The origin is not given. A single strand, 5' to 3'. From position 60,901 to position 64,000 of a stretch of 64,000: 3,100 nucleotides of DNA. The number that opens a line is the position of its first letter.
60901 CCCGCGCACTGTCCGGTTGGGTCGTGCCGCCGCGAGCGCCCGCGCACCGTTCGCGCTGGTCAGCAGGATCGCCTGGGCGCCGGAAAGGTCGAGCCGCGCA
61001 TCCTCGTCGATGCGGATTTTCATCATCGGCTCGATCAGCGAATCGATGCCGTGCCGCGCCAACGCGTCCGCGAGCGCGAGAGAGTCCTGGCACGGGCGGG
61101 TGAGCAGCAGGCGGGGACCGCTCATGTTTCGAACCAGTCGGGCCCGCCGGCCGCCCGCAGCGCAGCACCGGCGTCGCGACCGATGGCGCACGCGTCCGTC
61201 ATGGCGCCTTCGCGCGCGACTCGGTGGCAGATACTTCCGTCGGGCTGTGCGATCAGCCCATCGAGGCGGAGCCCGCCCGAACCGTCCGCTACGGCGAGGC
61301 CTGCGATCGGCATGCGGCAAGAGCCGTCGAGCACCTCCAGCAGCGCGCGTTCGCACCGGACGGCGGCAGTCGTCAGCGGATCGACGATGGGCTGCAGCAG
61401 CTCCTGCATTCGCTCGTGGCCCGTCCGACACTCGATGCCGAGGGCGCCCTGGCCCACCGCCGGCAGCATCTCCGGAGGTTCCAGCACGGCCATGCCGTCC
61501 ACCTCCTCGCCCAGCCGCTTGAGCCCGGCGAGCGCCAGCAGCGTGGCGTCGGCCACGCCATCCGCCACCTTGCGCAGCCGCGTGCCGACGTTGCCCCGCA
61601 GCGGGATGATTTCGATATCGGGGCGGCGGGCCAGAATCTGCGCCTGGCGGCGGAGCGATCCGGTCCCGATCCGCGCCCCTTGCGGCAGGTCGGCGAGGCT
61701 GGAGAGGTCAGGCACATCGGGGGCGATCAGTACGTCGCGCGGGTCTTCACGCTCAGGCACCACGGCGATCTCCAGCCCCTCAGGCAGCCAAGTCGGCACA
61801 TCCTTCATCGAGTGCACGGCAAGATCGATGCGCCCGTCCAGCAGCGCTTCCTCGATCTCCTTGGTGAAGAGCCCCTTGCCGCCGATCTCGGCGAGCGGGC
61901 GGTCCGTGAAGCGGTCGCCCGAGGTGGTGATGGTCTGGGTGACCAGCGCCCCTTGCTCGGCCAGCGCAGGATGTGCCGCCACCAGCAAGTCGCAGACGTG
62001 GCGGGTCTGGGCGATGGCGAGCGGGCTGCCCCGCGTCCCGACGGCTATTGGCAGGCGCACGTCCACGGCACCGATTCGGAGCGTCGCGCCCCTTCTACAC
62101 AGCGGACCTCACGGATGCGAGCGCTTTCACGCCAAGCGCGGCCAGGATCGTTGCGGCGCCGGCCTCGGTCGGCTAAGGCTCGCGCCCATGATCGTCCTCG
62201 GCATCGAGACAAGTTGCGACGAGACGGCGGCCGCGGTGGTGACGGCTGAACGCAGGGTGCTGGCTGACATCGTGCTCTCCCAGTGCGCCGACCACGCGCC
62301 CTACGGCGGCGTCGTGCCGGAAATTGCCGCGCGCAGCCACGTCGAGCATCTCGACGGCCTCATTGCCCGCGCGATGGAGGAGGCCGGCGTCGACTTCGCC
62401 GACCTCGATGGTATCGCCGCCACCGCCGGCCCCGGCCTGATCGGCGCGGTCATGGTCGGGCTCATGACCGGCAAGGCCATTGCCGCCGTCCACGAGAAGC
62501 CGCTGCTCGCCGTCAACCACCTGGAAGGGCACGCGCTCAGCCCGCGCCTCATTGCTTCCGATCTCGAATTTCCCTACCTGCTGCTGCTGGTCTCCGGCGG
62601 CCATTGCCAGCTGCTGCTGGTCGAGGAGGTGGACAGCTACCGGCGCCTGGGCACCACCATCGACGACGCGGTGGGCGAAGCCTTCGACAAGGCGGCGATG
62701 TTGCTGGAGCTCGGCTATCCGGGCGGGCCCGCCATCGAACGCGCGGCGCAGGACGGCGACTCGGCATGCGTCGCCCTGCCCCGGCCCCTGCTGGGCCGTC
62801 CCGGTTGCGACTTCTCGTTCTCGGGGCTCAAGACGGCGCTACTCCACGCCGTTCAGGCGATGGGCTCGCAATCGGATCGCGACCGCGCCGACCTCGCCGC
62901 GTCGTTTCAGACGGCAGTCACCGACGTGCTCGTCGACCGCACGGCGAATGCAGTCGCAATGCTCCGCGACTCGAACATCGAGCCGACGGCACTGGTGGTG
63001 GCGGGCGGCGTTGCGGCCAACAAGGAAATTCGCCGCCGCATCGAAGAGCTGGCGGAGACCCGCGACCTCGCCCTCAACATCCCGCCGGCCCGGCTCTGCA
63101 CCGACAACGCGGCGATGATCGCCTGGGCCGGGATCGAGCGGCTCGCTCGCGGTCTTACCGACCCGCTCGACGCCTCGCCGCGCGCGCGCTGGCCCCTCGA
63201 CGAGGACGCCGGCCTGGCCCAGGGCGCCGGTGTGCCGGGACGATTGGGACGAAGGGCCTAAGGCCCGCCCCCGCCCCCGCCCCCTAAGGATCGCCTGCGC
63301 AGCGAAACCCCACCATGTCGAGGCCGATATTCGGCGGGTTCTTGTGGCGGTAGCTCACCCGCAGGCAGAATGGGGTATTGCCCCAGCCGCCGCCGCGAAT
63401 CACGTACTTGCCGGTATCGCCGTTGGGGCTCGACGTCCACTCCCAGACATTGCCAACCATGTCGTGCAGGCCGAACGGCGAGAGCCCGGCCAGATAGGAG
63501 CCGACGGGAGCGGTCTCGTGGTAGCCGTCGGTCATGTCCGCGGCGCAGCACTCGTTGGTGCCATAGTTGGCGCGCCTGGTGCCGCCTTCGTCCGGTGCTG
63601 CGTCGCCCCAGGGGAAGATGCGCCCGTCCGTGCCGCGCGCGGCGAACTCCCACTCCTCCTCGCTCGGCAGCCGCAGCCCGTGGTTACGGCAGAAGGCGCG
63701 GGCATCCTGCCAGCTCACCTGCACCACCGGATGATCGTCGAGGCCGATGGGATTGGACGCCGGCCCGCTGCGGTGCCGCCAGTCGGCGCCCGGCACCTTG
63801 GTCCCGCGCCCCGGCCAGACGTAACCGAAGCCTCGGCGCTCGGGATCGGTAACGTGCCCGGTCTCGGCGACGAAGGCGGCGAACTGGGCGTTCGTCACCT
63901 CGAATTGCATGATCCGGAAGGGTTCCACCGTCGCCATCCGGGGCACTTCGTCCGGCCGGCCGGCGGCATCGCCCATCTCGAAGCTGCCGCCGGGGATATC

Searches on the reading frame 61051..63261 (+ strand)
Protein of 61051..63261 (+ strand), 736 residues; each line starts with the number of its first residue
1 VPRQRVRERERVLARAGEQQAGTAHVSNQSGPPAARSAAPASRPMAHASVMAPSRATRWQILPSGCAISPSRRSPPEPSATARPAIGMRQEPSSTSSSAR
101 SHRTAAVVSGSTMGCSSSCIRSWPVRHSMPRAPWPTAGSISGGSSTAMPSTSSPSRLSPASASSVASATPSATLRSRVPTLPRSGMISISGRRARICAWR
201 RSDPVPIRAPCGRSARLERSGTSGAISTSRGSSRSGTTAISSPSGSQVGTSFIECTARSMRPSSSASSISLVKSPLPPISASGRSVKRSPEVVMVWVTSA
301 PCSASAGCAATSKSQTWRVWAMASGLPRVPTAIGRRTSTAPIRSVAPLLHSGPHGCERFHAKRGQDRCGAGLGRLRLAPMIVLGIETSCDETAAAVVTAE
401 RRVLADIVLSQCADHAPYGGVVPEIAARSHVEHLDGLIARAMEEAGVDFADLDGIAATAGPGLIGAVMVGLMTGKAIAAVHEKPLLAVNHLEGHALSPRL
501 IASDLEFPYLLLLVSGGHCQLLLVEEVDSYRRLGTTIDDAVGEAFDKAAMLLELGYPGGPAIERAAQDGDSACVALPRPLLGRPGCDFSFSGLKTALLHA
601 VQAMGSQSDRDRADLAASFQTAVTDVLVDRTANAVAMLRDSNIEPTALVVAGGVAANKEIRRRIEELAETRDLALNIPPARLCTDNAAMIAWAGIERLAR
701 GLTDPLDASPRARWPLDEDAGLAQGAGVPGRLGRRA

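Call 23: search_protein_families(library=pfam, proteins=[window:61051-63261:+], max_evalue=0.01)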
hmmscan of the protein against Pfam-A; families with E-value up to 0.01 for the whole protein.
window:61051-63261:+ (736 aa): 2 families
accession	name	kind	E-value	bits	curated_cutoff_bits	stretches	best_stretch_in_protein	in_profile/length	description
PF00814.31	TsaD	-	4.6e-91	305.6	24.8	1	403-692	2-264/264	tRNA N6-adenosine threonylcarbamoyltransferase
PF02543.21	Carbam_trans_N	-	0.0026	17.7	24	0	607-672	267-328/346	Carbamoyltransferase N-terminus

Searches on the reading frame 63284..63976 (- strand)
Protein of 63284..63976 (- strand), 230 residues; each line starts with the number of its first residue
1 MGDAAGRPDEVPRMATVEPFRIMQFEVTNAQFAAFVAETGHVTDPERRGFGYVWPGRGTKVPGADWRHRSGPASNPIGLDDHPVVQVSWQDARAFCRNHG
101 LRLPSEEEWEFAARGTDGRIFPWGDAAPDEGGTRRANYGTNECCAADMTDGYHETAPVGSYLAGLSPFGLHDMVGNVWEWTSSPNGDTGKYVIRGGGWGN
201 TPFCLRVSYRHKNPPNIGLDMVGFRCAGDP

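Call 23: search_protein_families(library=pfam, proteins=[window:63284-63976:-], max_evalue=0.01)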
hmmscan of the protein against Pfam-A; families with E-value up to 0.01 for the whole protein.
window:63284-63976:- (230 aa): 1 family
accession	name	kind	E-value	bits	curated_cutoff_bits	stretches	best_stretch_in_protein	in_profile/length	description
PF03781.23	FGE-sulfatase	-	1.1e-55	189.6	23.3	1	8-227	25-254/255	Sulfatase-modifying factor enzyme 1-like domain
